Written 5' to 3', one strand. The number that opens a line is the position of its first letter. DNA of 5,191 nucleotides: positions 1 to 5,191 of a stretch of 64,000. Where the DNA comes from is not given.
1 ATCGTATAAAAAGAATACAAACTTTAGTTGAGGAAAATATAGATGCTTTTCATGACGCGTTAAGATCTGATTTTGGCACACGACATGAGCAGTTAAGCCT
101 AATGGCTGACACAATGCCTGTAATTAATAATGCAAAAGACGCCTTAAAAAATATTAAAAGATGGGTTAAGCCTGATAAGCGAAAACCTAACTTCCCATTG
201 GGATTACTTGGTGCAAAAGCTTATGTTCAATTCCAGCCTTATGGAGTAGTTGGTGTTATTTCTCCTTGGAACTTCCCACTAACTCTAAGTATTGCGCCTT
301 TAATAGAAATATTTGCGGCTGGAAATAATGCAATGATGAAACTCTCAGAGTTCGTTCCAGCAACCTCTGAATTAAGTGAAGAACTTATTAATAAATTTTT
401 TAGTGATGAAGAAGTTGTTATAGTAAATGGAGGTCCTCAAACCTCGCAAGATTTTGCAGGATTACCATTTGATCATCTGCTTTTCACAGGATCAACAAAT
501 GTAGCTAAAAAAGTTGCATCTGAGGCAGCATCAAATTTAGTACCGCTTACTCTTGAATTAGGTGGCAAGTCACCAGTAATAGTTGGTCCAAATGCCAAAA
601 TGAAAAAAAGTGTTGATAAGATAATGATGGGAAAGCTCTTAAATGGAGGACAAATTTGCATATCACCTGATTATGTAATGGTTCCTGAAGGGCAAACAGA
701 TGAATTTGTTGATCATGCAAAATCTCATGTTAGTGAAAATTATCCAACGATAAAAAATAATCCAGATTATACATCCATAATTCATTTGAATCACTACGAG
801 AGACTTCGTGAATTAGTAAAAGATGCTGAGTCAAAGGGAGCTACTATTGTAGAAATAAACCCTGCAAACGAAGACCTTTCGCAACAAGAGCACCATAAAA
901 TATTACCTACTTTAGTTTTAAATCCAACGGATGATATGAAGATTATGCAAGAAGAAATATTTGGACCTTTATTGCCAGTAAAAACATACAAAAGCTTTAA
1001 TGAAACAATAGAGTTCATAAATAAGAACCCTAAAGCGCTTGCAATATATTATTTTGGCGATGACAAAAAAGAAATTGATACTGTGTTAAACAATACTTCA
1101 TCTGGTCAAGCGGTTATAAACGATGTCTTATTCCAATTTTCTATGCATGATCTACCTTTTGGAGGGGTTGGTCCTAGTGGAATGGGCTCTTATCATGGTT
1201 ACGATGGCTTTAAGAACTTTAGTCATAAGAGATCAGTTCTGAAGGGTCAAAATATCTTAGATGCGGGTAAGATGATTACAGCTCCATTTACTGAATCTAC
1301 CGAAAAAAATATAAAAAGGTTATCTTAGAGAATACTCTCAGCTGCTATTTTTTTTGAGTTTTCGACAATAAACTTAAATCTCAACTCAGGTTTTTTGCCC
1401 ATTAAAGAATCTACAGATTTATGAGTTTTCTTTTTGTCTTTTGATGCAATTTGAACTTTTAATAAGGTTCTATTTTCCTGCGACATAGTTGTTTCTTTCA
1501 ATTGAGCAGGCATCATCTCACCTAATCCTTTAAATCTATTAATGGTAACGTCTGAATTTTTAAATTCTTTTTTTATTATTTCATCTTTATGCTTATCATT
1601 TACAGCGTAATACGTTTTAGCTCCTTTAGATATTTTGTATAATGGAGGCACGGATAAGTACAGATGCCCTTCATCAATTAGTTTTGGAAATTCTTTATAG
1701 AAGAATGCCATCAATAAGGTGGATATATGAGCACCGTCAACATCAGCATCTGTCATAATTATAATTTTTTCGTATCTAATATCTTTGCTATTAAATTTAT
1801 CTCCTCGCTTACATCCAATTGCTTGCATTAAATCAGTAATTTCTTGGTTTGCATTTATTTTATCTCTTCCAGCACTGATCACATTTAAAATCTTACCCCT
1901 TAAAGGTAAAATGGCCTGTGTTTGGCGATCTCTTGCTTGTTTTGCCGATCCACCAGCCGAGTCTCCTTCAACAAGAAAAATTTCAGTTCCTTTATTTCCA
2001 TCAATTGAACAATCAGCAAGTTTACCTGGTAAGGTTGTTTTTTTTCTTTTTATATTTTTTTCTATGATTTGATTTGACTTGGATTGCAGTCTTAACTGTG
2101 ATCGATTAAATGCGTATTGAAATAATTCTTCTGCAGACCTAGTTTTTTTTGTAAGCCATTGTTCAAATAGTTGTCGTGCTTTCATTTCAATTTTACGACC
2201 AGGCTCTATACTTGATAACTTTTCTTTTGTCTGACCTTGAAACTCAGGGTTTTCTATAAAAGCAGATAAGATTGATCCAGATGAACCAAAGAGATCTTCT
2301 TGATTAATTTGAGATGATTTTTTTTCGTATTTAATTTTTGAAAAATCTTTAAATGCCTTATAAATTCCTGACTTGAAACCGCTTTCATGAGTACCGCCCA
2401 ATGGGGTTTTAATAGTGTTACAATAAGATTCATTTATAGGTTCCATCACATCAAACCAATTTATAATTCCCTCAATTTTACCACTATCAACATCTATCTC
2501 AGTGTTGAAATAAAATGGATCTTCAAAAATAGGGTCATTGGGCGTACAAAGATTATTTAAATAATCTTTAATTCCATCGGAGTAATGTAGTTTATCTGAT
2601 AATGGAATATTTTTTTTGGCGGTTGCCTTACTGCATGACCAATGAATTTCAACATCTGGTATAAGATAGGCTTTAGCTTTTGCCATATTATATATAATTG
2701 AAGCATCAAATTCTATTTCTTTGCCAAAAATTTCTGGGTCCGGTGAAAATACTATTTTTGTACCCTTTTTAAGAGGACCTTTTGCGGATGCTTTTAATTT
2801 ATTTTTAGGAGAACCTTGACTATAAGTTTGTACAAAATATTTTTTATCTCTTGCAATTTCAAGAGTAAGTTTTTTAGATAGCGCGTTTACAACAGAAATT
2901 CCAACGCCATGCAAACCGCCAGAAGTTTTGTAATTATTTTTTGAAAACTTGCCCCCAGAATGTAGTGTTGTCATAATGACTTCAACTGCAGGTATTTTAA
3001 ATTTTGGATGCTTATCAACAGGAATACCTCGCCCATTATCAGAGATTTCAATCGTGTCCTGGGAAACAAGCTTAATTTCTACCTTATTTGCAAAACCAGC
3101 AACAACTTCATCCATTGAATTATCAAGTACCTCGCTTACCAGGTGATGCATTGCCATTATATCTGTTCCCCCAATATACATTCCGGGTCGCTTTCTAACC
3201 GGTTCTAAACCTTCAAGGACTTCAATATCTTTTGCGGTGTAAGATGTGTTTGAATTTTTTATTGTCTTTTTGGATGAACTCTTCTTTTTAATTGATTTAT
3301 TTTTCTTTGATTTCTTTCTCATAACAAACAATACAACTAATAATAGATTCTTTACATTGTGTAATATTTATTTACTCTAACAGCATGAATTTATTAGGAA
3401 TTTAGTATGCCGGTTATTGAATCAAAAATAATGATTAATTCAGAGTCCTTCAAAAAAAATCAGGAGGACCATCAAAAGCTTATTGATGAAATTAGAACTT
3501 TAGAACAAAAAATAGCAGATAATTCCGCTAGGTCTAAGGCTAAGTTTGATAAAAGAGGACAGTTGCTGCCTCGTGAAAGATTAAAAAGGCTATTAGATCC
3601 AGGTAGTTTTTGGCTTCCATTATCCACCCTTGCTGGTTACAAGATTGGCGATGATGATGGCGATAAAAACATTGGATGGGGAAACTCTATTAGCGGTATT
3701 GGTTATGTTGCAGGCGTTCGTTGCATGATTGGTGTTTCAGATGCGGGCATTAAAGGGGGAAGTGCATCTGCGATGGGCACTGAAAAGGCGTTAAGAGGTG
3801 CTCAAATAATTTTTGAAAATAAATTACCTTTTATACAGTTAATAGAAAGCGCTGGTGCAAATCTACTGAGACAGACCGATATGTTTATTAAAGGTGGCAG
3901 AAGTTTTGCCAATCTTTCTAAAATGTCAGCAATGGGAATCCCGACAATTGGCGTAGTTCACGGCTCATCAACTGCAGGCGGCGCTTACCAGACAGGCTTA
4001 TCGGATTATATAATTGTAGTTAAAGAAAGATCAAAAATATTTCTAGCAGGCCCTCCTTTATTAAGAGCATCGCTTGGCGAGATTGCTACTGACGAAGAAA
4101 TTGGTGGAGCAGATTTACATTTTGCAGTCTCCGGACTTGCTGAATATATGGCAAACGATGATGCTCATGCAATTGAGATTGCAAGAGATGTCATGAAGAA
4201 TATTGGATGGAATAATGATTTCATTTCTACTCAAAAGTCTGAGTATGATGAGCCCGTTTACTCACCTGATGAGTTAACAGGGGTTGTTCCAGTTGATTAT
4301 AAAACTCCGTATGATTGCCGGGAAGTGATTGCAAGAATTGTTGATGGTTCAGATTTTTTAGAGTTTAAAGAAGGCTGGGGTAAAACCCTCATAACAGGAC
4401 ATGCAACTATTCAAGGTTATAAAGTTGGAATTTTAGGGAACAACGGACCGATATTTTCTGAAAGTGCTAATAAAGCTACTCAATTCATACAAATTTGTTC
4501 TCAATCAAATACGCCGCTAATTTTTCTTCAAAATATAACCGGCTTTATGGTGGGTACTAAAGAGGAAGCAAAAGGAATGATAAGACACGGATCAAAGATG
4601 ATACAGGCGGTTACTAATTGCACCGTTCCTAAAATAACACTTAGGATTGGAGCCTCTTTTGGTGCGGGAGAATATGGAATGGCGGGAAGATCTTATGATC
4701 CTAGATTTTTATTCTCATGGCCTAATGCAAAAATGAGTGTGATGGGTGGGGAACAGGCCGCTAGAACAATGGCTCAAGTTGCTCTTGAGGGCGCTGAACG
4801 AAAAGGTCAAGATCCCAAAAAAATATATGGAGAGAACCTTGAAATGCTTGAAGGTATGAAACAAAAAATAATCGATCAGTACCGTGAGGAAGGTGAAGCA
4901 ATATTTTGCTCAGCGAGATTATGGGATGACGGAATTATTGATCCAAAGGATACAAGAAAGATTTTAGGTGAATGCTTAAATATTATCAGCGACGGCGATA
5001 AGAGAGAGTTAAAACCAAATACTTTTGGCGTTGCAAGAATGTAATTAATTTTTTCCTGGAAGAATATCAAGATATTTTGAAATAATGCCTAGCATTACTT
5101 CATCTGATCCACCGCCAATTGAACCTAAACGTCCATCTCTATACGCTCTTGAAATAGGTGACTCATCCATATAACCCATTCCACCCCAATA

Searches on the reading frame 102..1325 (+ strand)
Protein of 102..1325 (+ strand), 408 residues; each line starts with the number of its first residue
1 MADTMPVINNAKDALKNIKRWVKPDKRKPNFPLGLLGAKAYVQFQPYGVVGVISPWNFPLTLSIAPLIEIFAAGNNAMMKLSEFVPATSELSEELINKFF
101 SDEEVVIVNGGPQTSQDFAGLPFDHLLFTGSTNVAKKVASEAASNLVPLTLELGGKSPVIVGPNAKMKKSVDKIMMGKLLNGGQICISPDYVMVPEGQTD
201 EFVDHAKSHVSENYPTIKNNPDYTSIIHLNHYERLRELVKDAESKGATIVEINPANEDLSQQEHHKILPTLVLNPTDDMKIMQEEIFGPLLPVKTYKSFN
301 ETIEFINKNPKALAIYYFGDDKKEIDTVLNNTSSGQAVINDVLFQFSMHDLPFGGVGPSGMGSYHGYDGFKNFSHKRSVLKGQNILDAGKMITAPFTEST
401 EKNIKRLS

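Call 57: search_protein_families(library=ncbifam, proteins=[window:102-1325:+], max_evalue=0.00001)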
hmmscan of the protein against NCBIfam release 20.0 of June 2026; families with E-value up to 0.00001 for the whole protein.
window:102-1325:+ (408 aa): 38 families (the best 25 are shown)
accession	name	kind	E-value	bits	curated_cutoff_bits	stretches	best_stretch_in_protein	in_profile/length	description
NF045701.1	BenzalDHMdlD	equivalog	4.1e-89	299.2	550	1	6-379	71-432/436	NAD(P)-dependent benzaldehyde dehydrogenase MdlD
NF006916.0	PRK09407.1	equivalog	2.5e-64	217.8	521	1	4-381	117-492/526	succinic semialdehyde dehydrogenase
NF010000.0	PRK13473.1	subfamily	1.2e-48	166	615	1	40-380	132-471/475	aminobutyraldehyde dehydrogenase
TIGR01804.1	BADH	equivalog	8.1e-48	163.1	668.6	1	38-374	125-464/467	betaine-aldehyde dehydrogenase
TIGR01780.1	SSADH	subfamily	1.1e-47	162.9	646.35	1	42-373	113-444/448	succinate-semialdehyde dehydrogenase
NF009725.0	PRK13252.1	equivalog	4.9e-46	157.2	593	1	40-380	136-478/488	betaine-aldehyde dehydrogenase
TIGR02299.1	HpaE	equivalog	3.5e-44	151.2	638.35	1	41-379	130-474/488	5-carboxymethyl-2-hydroxymuconate semialdehyde dehydrogenase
NF052305.1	DioxValDhHalo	equivalog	1.3e-43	149.6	750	1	40-379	135-479/483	2,5-dioxovalerate dehydrogenase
NF040648.1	lactal_redase_Meth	equivalog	1.8e-42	145.9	650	1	41-363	124-444/463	lactaldehyde dehydrogenase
TIGR03216.1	OH_muco_semi_DH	equivalog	2.9e-41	141.6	693.25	1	39-377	132-475/481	2-hydroxymuconic semialdehyde dehydrogenase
NF050026.1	AcaldDHExaC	equivalog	5e-40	137.6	900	1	40-363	145-475/503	acetaldehyde dehydrogenase ExaC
NF007497.0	PRK10090.1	equivalog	5.5e-40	137.5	500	1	43-376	139-472/480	aldehyde dehydrogenase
NF006915.0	PRK09406.1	equivalog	2.5e-39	135.4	730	1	38-379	115-454/457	NADP-dependent succinic semialdehyde dehydrogenase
NF045735.1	PaDhStyDPseudo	equivalog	7.1e-39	133.8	850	1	38-379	138-479/483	phenylacetaldehyde dehydrogenase StyD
NF045736.1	PaDhStyDRhodo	equivalog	4e-38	131.2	800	1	34-374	129-470/479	phenylacetaldehyde dehydrogenase StyD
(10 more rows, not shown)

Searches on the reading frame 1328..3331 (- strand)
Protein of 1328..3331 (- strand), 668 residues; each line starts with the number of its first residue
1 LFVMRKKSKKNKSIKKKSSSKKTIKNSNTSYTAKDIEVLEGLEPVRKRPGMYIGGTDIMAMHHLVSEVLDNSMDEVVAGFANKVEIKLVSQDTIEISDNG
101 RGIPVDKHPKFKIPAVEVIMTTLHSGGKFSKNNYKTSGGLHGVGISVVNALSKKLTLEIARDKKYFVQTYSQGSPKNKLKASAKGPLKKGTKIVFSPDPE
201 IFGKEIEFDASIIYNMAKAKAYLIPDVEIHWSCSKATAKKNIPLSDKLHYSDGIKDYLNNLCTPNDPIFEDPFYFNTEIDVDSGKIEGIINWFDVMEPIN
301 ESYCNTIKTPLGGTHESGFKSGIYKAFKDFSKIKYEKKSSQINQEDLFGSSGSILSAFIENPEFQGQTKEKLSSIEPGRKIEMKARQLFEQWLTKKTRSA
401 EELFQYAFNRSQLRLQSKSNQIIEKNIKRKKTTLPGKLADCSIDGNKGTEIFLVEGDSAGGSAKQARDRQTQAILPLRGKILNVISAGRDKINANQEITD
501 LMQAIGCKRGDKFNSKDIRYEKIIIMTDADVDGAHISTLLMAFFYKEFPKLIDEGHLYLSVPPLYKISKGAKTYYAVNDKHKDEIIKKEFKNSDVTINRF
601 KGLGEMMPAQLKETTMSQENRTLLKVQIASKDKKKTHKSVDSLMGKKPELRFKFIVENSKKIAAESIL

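Call 57: search_protein_families(library=ncbifam, proteins=[window:1328-3331:-], max_evalue=0.00001)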
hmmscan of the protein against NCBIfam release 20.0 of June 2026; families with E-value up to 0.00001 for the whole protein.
window:1328-3331:- (668 aa): 5 families
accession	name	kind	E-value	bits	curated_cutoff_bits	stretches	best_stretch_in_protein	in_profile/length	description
TIGR01055.1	parE_Gneg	equivalog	1.3e-213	710.9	723.35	1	29-660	2-623/625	DNA topoisomerase IV subunit B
NF004189.0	PRK05644.1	subfamily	3.7e-205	683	740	1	25-663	4-637/641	DNA gyrase subunit B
NF011501.0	PRK14939.1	subfamily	4.9e-194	647.1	796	2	25-587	4-561/803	DNA gyrase subunit B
TIGR01059.1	gyrB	equivalog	1.2e-193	645.2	882.4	1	31-663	1-635/639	DNA topoisomerase (ATP-hydrolyzing) subunit B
TIGR01058.1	parE_Gpos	equivalog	3.1e-162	541.2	899.95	1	30-659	4-627/637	DNA topoisomerase IV subunit B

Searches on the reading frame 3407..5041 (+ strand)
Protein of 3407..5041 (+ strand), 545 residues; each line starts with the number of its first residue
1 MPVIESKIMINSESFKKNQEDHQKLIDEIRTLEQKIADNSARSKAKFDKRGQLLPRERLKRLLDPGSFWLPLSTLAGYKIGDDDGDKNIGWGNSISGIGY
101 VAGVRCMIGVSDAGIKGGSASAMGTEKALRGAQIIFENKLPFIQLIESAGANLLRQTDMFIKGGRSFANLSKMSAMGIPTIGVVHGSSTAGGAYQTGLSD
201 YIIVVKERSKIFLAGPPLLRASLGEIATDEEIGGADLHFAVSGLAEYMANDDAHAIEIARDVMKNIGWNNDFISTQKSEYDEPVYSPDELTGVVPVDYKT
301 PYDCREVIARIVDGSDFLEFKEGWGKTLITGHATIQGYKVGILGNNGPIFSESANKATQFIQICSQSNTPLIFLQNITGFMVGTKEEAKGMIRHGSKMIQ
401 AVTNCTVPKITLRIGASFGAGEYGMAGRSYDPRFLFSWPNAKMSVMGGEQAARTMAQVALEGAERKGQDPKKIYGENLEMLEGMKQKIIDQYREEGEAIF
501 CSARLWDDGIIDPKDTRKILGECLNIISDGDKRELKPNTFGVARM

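Call 57: search_protein_families(library=ncbifam, proteins=[window:3407-5041:+], max_evalue=0.00001)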
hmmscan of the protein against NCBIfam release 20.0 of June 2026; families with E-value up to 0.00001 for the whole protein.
window:3407-5041:+ (545 aa): 4 families
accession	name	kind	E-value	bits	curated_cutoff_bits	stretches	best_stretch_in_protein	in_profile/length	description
TIGR01117.1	mmdA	subfamily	7e-74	249.5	998.8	1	25-535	2-501/512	methylmalonyl-CoA decarboxylase subunit alpha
NF041504.1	AccA_sub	subfamily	2.2e-10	40.4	300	0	116-206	71-161/257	carboxyltransferase subunit alpha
TIGR00513.1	accA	equivalog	1.4e-06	27.9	319.3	0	118-206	130-218/321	acetyl-CoA carboxylase carboxyl transferase subunit alpha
NF004344.0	PRK05724.1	equivalog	8.3e-06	25.3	357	0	118-206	130-218/319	acetyl-CoA carboxylase carboxyltransferase subunit alpha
